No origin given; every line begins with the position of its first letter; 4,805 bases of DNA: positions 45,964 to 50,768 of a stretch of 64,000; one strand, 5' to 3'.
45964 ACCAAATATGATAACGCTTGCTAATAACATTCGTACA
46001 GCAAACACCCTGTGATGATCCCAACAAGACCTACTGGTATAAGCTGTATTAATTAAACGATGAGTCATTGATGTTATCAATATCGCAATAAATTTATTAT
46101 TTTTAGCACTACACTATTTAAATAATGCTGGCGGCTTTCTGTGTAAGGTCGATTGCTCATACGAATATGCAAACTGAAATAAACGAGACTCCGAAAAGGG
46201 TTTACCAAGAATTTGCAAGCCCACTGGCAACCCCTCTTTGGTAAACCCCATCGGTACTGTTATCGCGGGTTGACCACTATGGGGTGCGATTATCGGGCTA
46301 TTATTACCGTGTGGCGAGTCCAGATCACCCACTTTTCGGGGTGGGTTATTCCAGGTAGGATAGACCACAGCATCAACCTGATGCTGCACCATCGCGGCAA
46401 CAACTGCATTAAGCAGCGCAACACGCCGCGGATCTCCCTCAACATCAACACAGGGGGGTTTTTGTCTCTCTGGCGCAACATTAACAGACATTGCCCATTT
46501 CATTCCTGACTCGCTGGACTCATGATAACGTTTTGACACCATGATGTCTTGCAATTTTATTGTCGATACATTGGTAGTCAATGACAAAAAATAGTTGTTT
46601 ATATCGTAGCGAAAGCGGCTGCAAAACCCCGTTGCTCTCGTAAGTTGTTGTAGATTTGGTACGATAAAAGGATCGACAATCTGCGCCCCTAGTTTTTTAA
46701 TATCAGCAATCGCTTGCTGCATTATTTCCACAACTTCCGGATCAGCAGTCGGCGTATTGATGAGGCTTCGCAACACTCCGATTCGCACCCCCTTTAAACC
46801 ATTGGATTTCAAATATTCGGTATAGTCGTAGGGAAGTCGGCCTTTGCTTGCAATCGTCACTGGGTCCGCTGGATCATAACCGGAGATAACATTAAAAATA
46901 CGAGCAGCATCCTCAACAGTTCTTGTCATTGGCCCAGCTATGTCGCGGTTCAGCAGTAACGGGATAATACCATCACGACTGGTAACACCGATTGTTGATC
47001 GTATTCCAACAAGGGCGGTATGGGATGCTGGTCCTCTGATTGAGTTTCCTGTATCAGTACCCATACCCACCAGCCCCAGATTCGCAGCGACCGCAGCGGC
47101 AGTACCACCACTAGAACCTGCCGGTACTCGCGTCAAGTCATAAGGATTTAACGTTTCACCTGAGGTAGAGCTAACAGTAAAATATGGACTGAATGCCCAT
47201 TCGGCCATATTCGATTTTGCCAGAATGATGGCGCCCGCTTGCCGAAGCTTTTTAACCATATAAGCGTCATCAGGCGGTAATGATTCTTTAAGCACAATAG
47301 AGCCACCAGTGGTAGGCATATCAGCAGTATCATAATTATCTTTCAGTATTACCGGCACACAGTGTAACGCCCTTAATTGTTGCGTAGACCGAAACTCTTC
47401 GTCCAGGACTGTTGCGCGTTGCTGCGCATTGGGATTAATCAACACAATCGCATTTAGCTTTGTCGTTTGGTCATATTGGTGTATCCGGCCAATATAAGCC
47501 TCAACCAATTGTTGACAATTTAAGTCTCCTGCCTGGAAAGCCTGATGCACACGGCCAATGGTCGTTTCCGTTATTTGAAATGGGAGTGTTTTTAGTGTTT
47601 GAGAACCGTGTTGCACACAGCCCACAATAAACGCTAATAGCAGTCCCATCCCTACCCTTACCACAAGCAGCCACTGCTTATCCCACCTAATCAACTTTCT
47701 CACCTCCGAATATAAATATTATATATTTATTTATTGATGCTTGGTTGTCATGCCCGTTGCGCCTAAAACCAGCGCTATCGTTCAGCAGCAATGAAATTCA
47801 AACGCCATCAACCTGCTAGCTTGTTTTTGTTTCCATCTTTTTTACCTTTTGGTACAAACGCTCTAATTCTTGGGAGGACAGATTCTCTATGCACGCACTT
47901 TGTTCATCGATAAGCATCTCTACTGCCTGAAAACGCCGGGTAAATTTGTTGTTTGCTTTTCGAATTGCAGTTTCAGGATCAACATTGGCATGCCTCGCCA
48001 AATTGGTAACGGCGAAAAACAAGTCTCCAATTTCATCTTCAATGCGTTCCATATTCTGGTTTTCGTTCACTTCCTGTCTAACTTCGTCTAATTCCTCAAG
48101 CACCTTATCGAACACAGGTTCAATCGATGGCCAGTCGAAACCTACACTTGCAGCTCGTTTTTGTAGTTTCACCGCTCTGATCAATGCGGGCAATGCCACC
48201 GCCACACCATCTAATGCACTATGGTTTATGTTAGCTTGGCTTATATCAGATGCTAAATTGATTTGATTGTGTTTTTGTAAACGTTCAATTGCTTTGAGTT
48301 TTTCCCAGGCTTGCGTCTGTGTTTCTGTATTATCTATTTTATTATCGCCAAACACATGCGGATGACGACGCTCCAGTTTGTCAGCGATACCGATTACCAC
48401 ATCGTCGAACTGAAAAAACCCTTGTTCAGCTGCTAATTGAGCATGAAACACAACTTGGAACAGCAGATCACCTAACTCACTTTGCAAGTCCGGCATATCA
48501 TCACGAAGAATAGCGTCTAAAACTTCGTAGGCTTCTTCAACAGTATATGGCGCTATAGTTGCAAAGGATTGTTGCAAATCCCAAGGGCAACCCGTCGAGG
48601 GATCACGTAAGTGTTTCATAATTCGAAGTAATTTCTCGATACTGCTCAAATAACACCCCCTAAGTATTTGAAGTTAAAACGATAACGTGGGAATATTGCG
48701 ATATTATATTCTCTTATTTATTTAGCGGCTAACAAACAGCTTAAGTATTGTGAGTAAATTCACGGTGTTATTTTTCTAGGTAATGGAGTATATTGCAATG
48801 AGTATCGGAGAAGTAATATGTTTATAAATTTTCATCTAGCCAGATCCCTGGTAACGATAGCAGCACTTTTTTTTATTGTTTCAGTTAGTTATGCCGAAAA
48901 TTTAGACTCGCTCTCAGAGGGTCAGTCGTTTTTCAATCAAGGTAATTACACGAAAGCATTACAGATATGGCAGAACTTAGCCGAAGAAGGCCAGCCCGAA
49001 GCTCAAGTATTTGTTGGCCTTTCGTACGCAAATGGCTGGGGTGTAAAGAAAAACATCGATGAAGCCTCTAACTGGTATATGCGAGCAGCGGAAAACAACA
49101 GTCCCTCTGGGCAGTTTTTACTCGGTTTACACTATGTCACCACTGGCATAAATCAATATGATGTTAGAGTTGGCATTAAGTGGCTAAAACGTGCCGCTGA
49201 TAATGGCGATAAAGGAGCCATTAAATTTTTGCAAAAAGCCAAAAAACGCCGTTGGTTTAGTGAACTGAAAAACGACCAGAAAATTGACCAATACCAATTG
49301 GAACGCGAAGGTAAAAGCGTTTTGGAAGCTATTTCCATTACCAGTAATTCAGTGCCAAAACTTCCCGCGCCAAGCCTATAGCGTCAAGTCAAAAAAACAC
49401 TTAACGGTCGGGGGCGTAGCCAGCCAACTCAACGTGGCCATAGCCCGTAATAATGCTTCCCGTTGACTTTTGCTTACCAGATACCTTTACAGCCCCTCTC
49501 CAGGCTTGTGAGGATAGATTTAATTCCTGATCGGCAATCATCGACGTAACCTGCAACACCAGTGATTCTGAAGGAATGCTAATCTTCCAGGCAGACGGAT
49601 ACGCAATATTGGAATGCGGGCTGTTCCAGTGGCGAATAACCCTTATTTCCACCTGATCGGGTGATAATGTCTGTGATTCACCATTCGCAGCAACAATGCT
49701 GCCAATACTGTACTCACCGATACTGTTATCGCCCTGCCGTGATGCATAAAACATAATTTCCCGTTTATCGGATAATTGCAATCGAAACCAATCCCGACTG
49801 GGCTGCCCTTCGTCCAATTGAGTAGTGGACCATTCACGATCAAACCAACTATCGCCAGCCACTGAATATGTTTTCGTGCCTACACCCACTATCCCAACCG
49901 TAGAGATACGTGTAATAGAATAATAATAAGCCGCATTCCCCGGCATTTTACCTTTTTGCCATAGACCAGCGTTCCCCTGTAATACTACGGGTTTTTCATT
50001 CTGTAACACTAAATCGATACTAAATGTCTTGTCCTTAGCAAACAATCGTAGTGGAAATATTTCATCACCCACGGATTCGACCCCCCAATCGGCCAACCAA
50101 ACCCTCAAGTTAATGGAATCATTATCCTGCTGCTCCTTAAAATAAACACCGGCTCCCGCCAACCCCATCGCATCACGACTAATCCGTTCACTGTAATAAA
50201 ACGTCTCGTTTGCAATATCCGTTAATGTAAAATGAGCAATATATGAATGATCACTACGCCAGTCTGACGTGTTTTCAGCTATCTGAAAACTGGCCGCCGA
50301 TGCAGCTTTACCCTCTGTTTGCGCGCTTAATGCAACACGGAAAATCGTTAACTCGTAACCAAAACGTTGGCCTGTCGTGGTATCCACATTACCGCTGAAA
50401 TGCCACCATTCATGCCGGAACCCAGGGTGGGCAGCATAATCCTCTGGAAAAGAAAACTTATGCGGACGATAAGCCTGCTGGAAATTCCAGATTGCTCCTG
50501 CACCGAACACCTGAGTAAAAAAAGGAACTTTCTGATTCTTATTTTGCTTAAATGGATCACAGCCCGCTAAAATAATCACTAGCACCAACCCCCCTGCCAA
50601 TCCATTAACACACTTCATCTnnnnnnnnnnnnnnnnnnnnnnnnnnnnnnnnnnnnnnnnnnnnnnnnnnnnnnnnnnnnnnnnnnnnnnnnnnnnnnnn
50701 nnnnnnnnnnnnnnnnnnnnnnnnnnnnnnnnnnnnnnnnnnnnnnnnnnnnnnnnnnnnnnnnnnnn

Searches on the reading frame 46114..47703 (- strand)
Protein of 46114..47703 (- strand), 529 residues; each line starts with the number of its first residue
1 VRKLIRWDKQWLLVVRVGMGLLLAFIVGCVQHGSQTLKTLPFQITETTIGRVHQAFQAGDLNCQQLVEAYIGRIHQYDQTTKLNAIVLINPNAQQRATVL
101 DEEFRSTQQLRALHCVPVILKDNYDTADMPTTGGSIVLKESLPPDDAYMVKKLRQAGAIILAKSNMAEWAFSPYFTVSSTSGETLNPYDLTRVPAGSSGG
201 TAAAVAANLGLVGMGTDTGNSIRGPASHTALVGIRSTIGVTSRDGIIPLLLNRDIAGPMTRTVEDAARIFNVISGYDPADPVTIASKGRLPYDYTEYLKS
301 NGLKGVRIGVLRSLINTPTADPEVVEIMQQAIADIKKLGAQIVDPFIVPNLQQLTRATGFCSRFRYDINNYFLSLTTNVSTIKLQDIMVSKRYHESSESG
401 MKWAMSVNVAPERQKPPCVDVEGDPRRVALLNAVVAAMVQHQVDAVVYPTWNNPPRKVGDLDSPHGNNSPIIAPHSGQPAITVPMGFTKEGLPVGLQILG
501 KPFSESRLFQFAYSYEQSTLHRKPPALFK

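Call 28: search_protein_families(library=pfam, proteins=[window:46114-47703:-], max_evalue=0.00001)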
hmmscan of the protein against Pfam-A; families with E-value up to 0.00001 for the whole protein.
window:46114-47703:- (529 aa): 1 family
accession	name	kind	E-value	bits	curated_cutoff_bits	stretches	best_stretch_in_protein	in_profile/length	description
PF01425.27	Amidase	-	6.3e-94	316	27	1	66-508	2-444/445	Amidase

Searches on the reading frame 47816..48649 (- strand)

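Call 40: search_protein_families(library=pfam, proteins=[window:47816-48649:-], max_evalue=0.00001)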
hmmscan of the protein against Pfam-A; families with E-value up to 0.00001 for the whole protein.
window:47816-48649:- (277 aa): 2 families
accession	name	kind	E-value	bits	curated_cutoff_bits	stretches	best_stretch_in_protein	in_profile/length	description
PF03819.22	MazG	-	1.7e-39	134.4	22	2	27-100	1-74/74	MazG nucleotide pyrophosphohydrolase domain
PF01503.22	PRA-PH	-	9.3e-11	42.4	21.3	0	179-234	30-84/86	Phosphoribosyl-ATP pyrophosphohydrolase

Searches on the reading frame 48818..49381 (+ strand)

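Call 40: search_protein_families(library=pfam, proteins=[window:48818-49381:+], max_evalue=0.00001)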
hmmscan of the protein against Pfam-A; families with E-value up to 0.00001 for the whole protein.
window:48818-49381:+ (187 aa): 1 family
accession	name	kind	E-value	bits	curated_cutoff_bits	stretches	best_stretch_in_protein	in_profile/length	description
PF08238.18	Sel1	-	3.2e-11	43.8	30.7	0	60-95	1-36/36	Sel1 repeat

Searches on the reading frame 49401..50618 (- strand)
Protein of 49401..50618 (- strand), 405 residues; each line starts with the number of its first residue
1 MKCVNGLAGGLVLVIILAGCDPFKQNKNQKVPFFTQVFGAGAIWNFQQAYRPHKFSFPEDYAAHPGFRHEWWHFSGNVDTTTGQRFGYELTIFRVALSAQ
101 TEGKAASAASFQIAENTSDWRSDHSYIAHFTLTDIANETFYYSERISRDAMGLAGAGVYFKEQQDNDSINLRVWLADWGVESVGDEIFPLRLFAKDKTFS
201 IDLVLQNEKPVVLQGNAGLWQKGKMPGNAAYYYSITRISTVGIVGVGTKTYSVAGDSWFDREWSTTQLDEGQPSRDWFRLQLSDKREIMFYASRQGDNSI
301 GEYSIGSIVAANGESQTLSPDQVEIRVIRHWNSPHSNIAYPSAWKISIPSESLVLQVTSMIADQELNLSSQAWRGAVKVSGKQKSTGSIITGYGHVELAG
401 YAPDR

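Call 40: search_protein_families(library=pfam, proteins=[window:49401-50618:-], max_evalue=0.00001)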
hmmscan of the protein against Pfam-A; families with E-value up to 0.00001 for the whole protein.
window:49401-50618:- (405 aa): 2 families
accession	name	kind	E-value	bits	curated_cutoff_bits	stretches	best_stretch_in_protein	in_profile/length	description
PF07143.17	CrtC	-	9.5e-50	170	22.5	1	69-265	1-168/168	CrtC N-terminal lipocalin domain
PF17186.10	Lipocalin_9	-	7.8e-33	113.9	26.2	1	268-401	1-131/131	Lipocalin-like domain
